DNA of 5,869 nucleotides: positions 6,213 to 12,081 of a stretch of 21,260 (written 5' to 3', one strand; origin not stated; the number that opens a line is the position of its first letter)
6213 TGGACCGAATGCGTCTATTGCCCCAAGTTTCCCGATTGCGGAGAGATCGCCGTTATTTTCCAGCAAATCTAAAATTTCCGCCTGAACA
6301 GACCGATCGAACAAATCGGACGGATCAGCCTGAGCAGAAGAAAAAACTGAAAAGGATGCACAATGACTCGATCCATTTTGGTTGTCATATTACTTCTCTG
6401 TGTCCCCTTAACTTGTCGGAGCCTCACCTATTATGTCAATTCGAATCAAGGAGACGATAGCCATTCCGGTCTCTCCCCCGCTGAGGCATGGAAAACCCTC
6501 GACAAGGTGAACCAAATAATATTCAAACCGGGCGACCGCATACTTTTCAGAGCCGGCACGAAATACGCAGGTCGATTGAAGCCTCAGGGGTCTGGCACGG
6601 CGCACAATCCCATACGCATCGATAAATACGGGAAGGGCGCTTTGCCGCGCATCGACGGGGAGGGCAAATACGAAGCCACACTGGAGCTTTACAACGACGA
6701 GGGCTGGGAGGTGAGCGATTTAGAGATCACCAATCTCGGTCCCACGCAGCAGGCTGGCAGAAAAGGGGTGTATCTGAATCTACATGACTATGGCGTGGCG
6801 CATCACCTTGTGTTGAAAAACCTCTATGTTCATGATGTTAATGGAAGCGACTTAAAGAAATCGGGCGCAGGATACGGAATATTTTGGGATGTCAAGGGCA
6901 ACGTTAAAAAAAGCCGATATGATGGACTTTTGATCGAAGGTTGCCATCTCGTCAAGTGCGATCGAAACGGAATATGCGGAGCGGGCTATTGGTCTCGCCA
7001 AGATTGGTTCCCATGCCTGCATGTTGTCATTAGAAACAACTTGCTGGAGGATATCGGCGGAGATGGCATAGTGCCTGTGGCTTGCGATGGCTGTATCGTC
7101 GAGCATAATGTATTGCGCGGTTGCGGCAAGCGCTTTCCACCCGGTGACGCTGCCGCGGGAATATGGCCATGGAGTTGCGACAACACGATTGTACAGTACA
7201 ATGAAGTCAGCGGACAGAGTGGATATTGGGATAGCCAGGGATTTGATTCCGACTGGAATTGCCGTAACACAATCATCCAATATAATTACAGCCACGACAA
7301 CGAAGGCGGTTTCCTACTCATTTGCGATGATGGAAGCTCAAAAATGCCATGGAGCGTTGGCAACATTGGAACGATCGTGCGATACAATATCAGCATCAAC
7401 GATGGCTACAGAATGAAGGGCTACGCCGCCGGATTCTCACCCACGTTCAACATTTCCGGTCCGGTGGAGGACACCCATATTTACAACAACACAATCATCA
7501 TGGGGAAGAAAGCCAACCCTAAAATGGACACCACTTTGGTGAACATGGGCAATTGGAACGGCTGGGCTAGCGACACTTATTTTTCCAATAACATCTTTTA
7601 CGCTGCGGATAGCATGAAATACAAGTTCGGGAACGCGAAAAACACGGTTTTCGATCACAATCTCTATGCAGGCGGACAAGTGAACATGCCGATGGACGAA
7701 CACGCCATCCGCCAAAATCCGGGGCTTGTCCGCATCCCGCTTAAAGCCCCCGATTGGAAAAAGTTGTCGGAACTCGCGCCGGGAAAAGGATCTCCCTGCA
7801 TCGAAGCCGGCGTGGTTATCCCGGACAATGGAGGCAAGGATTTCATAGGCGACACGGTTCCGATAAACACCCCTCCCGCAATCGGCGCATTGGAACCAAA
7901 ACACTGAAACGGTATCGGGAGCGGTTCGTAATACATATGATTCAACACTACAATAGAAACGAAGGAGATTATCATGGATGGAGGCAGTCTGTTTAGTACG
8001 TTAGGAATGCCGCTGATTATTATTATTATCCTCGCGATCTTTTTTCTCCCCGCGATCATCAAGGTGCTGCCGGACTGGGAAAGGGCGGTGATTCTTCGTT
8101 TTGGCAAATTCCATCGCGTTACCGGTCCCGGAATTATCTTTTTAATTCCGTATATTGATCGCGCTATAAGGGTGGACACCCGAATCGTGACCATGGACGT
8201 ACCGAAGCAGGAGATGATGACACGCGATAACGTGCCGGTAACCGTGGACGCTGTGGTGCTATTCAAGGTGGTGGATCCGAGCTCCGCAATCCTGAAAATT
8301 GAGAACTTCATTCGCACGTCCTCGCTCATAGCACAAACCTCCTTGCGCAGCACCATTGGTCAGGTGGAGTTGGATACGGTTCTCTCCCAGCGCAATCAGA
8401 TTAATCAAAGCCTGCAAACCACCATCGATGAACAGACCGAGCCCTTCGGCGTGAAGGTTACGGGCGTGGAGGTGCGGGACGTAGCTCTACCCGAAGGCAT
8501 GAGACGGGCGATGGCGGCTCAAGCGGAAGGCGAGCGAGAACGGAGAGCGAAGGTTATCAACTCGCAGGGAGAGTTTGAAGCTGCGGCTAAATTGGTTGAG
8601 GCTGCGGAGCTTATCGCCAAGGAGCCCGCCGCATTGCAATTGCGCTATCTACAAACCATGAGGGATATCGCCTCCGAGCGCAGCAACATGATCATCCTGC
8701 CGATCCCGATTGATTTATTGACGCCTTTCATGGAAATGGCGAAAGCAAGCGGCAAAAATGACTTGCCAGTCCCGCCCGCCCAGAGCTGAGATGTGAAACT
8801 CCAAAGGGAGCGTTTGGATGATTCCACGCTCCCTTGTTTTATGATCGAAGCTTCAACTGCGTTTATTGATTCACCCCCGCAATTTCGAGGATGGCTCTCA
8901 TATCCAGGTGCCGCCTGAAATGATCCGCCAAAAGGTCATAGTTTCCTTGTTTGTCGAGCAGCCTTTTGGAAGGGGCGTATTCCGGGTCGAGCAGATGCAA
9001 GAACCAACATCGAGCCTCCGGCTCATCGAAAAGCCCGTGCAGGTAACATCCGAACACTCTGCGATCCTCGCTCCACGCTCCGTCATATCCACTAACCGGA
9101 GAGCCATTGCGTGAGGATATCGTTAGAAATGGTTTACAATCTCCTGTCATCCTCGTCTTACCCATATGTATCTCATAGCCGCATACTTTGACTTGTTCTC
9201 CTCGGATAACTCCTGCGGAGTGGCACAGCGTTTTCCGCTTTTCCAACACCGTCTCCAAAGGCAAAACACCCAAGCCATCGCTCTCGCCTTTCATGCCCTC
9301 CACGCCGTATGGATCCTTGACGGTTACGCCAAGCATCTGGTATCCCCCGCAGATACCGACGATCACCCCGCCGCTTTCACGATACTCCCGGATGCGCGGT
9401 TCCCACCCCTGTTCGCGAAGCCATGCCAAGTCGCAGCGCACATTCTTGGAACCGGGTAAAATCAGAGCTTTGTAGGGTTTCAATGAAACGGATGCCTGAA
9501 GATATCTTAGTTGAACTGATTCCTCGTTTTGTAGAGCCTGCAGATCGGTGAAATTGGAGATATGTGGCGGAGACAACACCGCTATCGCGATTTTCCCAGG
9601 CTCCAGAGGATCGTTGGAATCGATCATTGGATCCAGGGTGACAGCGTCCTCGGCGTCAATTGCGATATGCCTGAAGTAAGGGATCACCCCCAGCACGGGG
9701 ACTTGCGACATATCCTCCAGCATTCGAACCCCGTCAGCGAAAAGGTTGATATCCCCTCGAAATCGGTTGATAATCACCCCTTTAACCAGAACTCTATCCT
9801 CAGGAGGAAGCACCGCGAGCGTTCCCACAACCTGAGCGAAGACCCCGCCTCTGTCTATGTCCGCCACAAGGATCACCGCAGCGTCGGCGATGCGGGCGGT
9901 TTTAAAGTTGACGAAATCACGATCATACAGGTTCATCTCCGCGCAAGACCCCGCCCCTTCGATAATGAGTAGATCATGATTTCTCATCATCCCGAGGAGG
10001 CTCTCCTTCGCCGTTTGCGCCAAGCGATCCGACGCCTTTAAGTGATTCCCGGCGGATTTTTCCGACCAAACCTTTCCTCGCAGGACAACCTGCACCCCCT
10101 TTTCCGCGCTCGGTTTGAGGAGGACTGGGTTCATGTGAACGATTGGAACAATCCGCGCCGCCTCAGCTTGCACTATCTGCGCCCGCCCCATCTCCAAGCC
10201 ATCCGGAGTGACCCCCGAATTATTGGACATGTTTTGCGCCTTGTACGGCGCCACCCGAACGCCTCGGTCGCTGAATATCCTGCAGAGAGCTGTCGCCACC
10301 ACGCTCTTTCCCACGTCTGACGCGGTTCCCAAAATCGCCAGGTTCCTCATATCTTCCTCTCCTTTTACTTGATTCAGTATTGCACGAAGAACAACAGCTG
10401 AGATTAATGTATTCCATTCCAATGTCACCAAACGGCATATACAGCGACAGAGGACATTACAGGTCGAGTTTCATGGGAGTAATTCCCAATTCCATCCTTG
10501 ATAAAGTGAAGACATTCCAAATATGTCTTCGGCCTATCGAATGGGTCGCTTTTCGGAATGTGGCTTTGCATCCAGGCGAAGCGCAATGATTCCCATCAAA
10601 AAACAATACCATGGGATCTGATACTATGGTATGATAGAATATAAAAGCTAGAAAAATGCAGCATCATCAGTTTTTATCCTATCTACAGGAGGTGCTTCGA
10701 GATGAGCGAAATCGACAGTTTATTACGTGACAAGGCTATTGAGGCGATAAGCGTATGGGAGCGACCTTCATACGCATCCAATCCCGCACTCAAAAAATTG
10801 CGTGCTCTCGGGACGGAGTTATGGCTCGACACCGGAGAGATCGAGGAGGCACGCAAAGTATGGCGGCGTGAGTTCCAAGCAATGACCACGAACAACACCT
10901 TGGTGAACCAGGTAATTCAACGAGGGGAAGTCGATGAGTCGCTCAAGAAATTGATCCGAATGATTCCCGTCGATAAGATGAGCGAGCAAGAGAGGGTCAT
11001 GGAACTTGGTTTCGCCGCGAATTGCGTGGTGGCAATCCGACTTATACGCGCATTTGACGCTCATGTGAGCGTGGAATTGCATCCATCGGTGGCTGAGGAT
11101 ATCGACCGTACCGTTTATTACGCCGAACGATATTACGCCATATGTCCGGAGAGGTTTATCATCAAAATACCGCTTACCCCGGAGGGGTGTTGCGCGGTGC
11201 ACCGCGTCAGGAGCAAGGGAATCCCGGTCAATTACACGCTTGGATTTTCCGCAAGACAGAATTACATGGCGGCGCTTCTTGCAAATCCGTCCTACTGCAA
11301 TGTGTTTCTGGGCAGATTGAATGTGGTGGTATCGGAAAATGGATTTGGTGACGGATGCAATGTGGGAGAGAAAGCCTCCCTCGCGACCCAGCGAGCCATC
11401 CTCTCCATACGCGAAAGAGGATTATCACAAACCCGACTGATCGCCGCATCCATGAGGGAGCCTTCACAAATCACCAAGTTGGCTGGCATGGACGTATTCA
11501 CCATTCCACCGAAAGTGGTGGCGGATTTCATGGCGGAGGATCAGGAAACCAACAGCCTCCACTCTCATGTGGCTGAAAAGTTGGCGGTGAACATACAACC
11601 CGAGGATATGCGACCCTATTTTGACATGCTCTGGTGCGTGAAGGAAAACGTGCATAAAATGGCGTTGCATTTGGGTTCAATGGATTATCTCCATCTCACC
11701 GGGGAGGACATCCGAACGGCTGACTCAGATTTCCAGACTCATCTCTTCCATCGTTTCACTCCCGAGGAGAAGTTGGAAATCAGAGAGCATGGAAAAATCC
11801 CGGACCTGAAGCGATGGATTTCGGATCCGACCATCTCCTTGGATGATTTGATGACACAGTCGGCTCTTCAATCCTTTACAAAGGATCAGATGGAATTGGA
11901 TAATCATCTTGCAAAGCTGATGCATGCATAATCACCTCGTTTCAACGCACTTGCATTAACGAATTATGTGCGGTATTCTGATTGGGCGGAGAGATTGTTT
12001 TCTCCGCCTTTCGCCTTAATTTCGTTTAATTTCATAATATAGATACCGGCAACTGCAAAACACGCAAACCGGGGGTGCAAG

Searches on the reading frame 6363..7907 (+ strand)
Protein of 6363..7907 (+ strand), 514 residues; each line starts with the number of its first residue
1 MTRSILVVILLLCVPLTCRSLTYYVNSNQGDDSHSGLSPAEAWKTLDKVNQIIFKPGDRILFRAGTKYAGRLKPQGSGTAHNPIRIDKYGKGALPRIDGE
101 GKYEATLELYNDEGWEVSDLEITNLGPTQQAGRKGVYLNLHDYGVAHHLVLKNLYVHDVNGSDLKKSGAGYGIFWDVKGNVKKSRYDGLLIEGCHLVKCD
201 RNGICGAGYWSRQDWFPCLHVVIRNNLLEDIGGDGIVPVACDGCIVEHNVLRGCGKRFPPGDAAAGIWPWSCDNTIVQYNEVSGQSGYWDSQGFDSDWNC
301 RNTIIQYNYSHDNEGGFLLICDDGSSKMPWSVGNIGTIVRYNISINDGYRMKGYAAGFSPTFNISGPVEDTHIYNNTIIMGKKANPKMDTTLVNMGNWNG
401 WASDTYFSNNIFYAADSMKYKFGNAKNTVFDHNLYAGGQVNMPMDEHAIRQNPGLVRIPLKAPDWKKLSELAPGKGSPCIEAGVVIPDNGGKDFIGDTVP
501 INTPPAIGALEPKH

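Call 28: search_protein_families(library=pfam, proteins=[window:6363-7907:+], max_evalue=0.001)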
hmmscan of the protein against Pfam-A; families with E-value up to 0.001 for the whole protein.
window:6363-7907:+ (514 aa): 1 family
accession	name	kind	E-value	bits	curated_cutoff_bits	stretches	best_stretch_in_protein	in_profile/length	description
PF13229.12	Beta_helix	-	4.4e-10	39.9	25.9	1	189-320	11-121/158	Right handed beta helix region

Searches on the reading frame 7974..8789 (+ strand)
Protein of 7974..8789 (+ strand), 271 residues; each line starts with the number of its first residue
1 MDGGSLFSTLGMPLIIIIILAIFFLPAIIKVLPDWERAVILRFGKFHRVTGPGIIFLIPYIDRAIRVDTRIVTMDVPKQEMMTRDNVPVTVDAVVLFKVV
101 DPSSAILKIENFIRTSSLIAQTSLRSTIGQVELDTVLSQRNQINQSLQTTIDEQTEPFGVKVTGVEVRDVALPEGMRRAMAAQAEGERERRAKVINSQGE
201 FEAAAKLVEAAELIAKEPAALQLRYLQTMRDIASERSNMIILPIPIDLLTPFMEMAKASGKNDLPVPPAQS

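Call 28: search_protein_families(library=pfam, proteins=[window:7974-8789:+], max_evalue=0.001)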
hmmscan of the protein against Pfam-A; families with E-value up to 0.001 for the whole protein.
window:7974-8789:+ (271 aa): 2 families
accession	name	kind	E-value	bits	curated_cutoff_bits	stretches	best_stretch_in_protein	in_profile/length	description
PF01145.31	Band_7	-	2.3e-40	139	23.6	1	31-200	2-175/176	SPFH domain / Band 7 family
PF13421.11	Band_7_1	-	0.0002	21.5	24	1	123-183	144-206/211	SPFH domain-Band 7 family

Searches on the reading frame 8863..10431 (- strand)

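Call 28: search_protein_families(library=pfam, proteins=[window:8863-10431:-], max_evalue=0.001)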
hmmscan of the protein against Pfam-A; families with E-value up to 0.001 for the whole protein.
window:8863-10431:- (522 aa): 3 families
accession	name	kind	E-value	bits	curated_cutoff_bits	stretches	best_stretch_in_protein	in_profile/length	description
PF07685.20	GATase_3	-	3e-57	193.8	27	1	283-472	2-195/196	CobB/CobQ-like glutamine amidotransferase domain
PF01656.29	CbiA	-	1.2e-24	87.1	25.4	1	31-257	1-116/125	CobQ/CobB/MinD/ParA nucleotide binding domain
PF13500.12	AAA_26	-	2.9e-19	70.2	27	1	29-253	1-191/198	AAA domain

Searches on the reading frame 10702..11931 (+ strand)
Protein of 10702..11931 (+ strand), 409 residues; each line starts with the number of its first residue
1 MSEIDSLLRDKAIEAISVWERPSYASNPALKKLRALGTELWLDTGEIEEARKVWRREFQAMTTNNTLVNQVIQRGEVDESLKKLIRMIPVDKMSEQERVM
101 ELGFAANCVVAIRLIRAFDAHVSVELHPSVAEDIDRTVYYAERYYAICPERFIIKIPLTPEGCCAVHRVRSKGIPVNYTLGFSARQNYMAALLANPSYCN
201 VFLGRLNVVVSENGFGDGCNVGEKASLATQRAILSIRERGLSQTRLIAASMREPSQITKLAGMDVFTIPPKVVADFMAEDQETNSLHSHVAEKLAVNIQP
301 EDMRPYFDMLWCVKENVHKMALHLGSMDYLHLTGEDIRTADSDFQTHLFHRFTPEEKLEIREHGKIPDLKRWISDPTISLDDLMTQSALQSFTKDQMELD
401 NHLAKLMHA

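Call 28: search_protein_families(library=pfam, proteins=[window:10702-11931:+], max_evalue=0.001)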
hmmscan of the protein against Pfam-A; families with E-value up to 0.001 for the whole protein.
window:10702-11931:+ (409 aa): 1 family
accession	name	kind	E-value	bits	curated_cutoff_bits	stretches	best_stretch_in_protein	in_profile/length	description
PF00923.25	TAL_FSA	-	4e-40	138.4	27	1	40-288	1-243/285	Transaldolase/Fructose-6-phosphate aldolase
